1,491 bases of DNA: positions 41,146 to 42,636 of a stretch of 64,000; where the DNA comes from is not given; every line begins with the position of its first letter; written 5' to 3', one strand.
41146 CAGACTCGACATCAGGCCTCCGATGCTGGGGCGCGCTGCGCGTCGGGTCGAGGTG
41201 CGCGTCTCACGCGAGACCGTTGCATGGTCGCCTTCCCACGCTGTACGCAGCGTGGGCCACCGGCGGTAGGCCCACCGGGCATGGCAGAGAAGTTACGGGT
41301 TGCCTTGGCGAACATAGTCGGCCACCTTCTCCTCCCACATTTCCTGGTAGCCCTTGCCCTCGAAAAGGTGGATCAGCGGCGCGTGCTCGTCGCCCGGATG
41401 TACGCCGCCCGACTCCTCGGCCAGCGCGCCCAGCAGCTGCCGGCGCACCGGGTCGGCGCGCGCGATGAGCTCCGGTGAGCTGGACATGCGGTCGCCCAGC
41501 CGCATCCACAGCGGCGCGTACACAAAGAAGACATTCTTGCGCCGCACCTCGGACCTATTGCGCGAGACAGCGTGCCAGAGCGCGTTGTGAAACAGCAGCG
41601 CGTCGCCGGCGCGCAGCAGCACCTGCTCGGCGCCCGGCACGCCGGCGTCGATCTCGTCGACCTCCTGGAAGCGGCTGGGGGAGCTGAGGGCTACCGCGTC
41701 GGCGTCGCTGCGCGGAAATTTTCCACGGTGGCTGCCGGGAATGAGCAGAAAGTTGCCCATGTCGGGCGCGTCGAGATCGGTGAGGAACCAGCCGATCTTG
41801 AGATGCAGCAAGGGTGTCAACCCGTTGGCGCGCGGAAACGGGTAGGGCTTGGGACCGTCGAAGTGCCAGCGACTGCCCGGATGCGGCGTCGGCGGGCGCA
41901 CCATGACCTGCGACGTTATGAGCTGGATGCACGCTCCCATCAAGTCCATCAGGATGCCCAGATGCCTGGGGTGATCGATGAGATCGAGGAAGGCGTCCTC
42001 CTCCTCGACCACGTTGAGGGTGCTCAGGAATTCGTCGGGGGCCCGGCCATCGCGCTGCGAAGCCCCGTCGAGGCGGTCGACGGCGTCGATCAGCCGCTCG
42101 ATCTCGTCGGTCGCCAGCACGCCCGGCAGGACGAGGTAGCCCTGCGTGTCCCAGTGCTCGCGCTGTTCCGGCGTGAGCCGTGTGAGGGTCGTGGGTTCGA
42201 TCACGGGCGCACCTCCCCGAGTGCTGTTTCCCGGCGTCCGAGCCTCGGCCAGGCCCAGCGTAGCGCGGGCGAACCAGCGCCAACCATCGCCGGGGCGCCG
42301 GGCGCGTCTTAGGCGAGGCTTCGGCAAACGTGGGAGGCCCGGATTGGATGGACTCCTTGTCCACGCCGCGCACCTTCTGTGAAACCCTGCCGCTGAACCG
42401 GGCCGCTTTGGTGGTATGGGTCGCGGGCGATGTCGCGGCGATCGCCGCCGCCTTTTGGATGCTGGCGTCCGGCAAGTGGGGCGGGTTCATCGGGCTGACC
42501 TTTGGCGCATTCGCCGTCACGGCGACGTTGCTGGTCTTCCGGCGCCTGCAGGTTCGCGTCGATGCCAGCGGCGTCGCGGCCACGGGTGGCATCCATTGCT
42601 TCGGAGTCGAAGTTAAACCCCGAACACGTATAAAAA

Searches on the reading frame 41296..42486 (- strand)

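Call 78: search_protein_families(library=pfam, proteins=[window:41296-42486:-], max_evalue=0.00001)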
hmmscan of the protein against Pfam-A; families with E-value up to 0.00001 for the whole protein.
window:41296-42486:- (397 aa): 1 family
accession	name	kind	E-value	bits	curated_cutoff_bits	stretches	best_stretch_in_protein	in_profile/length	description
PF05721.19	PhyH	-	1.8e-19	71.3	22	1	112-317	1-212/213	Phytanoyl-CoA dioxygenase (PhyH)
